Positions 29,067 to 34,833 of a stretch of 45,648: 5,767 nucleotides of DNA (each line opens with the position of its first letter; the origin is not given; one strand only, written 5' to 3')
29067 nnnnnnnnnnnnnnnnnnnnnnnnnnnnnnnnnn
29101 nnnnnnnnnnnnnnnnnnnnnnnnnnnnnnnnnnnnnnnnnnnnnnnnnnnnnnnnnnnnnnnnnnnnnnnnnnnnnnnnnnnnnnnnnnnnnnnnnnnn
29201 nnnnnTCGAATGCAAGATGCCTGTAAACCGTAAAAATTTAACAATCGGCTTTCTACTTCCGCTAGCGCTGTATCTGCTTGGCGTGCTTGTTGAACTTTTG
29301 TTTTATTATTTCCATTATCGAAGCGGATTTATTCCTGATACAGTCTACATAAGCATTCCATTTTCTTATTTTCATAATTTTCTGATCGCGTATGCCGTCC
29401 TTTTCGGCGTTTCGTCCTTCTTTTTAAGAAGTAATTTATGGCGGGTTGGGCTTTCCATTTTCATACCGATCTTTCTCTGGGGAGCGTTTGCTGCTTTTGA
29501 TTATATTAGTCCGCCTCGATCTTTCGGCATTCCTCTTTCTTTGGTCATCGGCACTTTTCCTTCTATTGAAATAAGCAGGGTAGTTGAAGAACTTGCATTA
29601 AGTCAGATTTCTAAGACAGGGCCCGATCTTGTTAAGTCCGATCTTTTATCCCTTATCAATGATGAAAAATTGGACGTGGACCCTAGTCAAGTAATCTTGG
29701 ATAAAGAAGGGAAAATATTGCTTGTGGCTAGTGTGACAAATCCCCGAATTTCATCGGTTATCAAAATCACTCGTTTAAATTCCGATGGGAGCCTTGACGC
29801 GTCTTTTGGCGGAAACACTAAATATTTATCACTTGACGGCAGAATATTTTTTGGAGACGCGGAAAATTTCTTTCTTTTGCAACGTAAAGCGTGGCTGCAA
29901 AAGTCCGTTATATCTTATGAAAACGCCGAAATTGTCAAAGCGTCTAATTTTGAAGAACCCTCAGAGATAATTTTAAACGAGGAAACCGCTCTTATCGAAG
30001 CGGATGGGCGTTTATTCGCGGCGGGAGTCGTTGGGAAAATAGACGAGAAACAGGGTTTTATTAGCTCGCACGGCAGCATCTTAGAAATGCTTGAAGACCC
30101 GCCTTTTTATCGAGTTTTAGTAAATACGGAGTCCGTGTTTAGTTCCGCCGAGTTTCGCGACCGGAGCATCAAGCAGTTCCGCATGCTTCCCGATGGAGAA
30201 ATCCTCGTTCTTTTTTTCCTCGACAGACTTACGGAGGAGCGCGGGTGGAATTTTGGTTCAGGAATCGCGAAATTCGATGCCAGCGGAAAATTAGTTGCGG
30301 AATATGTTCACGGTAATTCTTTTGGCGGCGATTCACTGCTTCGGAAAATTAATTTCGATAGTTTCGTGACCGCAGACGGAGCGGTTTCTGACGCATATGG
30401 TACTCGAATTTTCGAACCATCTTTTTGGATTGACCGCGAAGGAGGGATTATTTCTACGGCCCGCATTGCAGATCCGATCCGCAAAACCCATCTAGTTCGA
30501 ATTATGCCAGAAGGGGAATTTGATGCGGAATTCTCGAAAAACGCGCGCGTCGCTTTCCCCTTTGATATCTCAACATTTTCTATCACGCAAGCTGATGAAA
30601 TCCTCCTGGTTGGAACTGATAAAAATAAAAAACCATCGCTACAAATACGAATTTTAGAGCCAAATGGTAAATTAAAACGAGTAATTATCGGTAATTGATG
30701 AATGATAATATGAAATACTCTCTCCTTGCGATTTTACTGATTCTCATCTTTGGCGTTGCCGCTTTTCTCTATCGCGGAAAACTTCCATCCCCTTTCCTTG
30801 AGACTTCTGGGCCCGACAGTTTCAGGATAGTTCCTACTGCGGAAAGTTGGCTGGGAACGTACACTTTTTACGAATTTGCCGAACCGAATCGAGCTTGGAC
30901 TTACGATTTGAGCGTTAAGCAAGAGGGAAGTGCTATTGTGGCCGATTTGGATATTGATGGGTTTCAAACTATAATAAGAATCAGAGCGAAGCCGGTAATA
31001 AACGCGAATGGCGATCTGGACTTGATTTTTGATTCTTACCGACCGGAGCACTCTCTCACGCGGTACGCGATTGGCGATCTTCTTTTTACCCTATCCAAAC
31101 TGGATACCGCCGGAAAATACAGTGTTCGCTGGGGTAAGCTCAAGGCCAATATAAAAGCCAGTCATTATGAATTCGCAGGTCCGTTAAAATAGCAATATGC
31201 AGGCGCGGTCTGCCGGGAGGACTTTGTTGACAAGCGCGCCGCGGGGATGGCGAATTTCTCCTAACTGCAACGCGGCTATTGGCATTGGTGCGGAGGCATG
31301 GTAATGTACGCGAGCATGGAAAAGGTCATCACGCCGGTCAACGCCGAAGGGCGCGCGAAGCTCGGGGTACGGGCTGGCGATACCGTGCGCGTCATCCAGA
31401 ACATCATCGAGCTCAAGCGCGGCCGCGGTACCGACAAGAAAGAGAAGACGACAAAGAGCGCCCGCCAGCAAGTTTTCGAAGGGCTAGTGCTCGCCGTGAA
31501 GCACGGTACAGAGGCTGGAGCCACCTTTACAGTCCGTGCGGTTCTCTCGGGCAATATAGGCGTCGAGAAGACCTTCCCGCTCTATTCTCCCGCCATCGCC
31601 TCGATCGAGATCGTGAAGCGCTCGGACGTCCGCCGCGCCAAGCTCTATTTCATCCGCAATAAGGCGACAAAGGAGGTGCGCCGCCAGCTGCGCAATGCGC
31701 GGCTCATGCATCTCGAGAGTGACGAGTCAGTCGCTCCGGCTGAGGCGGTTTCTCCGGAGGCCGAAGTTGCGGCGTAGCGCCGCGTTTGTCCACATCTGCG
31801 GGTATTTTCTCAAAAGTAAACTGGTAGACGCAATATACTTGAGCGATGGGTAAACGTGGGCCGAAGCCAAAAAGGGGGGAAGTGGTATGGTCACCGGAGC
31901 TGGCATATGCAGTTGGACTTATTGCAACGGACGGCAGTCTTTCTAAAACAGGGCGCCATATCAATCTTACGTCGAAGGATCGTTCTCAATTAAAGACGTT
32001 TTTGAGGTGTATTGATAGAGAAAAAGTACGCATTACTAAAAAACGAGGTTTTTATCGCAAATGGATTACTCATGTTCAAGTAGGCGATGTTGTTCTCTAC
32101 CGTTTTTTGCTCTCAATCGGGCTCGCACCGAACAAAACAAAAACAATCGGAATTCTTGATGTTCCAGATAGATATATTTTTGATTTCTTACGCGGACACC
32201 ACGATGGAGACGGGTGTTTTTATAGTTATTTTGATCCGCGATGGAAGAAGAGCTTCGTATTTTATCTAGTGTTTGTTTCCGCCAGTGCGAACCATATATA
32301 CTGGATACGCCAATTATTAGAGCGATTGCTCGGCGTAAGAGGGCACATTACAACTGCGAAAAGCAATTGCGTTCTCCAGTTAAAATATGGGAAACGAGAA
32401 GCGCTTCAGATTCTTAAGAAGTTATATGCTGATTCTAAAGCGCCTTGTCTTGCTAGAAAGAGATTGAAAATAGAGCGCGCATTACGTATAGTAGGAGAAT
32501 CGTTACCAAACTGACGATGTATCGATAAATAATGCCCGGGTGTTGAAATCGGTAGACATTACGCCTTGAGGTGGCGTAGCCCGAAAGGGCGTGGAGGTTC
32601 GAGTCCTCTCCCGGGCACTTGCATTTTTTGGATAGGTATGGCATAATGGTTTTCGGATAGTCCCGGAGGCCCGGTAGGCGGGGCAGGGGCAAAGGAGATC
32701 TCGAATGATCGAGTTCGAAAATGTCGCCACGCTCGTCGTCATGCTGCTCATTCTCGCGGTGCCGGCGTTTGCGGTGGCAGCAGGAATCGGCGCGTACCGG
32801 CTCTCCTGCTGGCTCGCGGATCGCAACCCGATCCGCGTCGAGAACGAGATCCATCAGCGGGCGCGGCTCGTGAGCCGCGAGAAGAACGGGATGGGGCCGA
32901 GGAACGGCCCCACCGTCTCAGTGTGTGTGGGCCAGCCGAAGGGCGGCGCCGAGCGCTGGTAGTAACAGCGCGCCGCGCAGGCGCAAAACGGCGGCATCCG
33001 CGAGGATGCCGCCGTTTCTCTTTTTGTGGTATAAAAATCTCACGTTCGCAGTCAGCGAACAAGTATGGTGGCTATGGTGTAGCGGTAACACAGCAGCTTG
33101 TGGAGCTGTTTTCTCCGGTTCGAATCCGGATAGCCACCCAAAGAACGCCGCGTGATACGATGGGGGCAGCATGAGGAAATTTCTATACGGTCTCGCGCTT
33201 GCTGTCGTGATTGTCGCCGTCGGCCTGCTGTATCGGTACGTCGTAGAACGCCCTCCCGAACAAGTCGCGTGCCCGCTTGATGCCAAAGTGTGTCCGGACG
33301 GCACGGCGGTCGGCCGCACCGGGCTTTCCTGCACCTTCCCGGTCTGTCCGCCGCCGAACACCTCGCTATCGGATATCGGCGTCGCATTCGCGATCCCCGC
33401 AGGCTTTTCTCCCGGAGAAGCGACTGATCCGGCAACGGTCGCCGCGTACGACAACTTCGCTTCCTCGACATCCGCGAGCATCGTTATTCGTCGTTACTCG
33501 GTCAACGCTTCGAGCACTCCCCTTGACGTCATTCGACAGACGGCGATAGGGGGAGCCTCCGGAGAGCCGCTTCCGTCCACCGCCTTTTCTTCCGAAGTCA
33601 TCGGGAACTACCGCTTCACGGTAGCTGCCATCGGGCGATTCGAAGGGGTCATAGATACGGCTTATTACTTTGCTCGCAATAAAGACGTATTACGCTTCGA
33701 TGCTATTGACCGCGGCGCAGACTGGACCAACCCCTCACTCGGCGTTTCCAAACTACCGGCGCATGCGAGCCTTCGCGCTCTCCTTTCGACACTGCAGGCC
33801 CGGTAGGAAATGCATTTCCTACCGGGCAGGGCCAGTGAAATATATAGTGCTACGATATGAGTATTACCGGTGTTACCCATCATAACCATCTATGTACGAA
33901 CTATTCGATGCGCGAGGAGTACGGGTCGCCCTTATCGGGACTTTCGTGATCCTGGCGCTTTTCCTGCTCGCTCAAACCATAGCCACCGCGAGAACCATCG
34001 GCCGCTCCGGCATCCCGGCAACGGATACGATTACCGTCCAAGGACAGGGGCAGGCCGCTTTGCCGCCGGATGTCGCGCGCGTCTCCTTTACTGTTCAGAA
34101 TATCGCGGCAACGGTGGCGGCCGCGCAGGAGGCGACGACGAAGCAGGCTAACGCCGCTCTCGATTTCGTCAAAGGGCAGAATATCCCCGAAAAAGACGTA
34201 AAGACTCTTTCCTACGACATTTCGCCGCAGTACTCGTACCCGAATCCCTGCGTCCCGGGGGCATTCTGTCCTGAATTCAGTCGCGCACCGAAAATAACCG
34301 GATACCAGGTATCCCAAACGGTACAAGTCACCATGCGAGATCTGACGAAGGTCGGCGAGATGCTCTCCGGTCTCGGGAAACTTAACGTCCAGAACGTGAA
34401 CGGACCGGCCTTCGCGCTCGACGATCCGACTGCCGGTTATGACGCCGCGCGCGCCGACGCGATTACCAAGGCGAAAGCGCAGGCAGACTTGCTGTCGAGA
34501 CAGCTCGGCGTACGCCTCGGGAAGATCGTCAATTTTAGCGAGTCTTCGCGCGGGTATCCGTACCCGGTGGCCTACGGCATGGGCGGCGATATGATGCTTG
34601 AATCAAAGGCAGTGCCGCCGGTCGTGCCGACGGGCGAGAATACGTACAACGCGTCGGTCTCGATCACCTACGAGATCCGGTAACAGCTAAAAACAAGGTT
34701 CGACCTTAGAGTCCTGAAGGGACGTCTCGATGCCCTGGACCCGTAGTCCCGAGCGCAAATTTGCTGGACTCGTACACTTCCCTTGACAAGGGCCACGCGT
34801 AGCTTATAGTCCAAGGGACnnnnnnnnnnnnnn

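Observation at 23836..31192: AT-rich island encoding eight tightly packed signal-anchored proteins, including a mosaic paralog family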

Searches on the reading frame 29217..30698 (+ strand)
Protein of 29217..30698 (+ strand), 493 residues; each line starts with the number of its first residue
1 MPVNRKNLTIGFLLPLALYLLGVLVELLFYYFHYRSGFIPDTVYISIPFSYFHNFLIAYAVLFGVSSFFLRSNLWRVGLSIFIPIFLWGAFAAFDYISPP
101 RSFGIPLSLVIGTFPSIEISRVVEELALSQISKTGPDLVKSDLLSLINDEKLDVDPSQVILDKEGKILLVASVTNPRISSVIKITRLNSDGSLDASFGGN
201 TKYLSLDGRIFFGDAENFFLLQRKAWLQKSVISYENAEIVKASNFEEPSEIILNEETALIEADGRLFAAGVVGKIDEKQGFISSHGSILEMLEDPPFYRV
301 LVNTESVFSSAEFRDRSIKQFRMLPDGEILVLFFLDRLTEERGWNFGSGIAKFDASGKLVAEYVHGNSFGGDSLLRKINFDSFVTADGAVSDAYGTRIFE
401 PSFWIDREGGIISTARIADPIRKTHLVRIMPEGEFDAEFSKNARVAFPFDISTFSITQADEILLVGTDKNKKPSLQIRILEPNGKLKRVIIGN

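Call 3: search_protein_families(library=pfam, proteins=[window:29217-30698:+], max_evalue=1)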
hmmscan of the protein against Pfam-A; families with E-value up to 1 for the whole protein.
window:29217-30698:+ (493 aa): 1 family
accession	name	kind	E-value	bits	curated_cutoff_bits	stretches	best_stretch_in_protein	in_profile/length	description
PF17164.10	DUF5122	-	4.2e-09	36.9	27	1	165-197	4-36/36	Domain of unknown function (DUF5122) beta-propeller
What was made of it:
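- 29217..30698 (+): P7: multi-pass membrane N-terminus plus a region with a DUF5122/delta-60 beta-propeller repeat. Pfam DUF5122, E 4e-9 (call 3).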

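Call 19: search_protein_families(library=ncbifam, proteins=[window:29217-30698:+], max_evalue=0.1)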
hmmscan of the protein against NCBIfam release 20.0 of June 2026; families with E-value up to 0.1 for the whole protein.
window:29217-30698:+ (493 aa): 1 family
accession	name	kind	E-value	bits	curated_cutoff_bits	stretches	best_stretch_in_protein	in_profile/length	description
TIGR02608.1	delta_60_rpt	domain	3.3e-09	36.5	76.5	1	161-199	8-46/55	delta-60 repeat domain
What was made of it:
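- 29217..30698 (+): TIGR02608 at E 3.3e-9, 36.5 bits, below its 76.5-bit cut-off (call 19).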

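Call 67: search_protein_families(library=phrogs, proteins=[window:29217-30698:+], max_evalue=0.01)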
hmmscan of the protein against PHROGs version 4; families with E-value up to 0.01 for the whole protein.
window:29217-30698:+ (493 aa): 0 families

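Call 68: search_protein_families(library=padloc, proteins=[window:29217-30698:+], max_evalue=0.01)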
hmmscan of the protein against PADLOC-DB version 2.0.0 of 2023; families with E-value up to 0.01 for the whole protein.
window:29217-30698:+ (493 aa): 0 families

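Call 72: search_solved_structures(query=window:29217-30698:+, max_evalue=1)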
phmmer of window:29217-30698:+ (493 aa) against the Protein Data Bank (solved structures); distinct sequences matched with E-value up to 1: 1.
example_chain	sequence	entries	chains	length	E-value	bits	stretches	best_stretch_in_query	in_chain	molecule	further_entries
1j8b_A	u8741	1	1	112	0.97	11.2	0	120-179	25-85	YbaB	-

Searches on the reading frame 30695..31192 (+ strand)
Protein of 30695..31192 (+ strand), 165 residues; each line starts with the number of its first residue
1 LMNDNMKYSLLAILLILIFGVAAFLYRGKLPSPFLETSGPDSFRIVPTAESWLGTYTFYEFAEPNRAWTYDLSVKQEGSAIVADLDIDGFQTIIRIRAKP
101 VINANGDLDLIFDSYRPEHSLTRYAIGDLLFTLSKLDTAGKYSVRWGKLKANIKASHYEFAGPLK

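Call 3: search_protein_families(library=pfam, proteins=[window:30695-31192:+], max_evalue=1)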
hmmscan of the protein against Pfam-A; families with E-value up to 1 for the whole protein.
window:30695-31192:+ (165 aa): 1 family
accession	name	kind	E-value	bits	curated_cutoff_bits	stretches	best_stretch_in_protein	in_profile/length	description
PF19453.4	DUF5991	-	3.4e-17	63.3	24.3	1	50-156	2-110/122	Family of unknown function (DUF5991)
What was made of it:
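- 30710..31192 (+): P8: anchor plus DUF5991 domain. The ORF opens at 30695 (TTG); the likely start is the ATG at 30710. Pfam DUF5991, E 3.4e-17, 63 bits (call 3).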

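Call 19: search_protein_families(library=ncbifam, proteins=[window:30695-31192:+], max_evalue=0.1)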
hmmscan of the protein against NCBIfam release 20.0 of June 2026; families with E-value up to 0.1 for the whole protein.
window:30695-31192:+ (165 aa): 0 families

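Call 67: search_protein_families(library=phrogs, proteins=[window:30695-31192:+], max_evalue=0.01)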
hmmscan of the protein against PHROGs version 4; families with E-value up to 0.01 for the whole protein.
window:30695-31192:+ (165 aa): 0 families

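Call 68: search_protein_families(library=padloc, proteins=[window:30695-31192:+], max_evalue=0.01)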
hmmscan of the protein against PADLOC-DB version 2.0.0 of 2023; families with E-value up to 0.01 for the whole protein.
window:30695-31192:+ (165 aa): 0 families

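Call 71: search_solved_structures(query=window:30710-31192:+, max_evalue=1)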
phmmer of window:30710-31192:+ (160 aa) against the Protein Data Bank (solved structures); distinct sequences matched with E-value up to 1: 1.
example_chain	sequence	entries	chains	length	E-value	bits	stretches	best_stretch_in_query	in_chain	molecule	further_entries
3dz1_A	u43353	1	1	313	0.76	13.3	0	82-154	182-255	Dihydrodipicolinate synthase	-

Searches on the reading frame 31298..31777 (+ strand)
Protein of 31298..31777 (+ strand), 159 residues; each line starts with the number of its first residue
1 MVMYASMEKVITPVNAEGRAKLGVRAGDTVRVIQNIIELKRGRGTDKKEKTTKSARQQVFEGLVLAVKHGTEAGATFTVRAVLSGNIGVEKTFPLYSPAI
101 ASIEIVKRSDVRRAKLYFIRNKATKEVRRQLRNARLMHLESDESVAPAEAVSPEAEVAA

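Call 14: search_protein_families(library=pfam, proteins=[window:31298-31777:+], max_evalue=0.01)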
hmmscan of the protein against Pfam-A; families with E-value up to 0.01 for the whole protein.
window:31298-31777:+ (159 aa): 1 family
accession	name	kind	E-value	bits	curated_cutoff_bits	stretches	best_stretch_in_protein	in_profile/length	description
PF01245.26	Ribosomal_L19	-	2.6e-25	89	22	1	24-128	18-107/111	Ribosomal protein L19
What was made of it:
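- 31298..31777 (+): rplS (ribosomal protein L19), the right flank at host GC. Pfam Ribosomal_L19 (call 14).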

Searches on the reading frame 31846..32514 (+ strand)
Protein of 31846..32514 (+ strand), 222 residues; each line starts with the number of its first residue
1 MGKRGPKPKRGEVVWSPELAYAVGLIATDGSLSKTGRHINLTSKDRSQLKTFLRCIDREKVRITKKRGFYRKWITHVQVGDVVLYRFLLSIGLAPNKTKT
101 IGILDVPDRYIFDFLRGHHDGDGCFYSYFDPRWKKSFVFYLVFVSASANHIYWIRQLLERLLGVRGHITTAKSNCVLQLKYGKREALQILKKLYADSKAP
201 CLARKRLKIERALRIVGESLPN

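Call 14: search_protein_families(library=pfam, proteins=[window:31846-32514:+], max_evalue=0.01)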
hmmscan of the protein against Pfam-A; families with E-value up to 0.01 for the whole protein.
window:31846-32514:+ (222 aa): 1 family
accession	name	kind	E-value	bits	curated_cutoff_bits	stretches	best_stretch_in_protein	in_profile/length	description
PF14528.11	LAGLIDADG_3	-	4.3e-08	33.7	22.5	1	18-73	3-63/82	LAGLIDADG-like domain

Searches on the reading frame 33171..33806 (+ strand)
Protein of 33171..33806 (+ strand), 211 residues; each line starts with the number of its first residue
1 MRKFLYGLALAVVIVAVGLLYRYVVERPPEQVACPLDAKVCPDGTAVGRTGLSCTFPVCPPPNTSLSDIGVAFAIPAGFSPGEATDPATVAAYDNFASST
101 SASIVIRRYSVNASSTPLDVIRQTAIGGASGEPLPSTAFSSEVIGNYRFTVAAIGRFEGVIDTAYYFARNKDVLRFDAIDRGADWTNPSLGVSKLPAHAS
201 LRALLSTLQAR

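Call 3: search_protein_families(library=pfam, proteins=[window:33171-33806:+], max_evalue=1)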
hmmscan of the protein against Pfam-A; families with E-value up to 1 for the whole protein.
window:33171-33806:+ (211 aa): 0 families

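Call 19: search_protein_families(library=ncbifam, proteins=[window:33171-33806:+], max_evalue=0.1)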
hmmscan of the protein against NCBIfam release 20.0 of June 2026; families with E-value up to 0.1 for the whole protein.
window:33171-33806:+ (211 aa): 1 family
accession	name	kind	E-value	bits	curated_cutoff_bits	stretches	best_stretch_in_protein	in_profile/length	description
TIGR01409.1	TAT_signal_seq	domain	0.033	14.6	16.7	0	2-21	4-22/29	twin-arginine translocation signal domain-containing protein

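Call 106: search_solved_structures(query=A7, max_evalue=10)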
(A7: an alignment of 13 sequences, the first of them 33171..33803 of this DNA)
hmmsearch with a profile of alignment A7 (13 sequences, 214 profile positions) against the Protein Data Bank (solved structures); distinct sequences matched with E-value up to 10: 2.
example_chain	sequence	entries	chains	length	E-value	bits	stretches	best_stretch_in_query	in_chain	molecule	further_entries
7lir_A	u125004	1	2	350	0.63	12.6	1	40-62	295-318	ALK tyrosine kinase receptor homolog scd-2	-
9fqr_Hy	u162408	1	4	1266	0.88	12.1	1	29-99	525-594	Dynein axonemal intermediate chain 3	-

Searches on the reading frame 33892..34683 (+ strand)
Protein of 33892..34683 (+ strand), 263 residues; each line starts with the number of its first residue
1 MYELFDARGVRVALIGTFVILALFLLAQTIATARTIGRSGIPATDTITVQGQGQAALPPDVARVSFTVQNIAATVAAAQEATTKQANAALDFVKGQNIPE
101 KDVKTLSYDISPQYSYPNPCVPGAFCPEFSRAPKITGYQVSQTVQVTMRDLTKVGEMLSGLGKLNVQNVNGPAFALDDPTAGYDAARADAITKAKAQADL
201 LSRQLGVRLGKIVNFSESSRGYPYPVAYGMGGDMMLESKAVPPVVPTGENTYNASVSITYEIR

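Call 14: search_protein_families(library=pfam, proteins=[window:33892-34683:+], max_evalue=0.01)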
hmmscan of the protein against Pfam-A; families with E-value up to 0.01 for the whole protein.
window:33892-34683:+ (263 aa): 1 family
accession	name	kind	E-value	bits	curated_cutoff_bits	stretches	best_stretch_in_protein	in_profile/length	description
PF04402.19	SIMPL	-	2.4e-47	162.3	25.2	1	47-260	1-205/205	Protein of unknown function (DUF541)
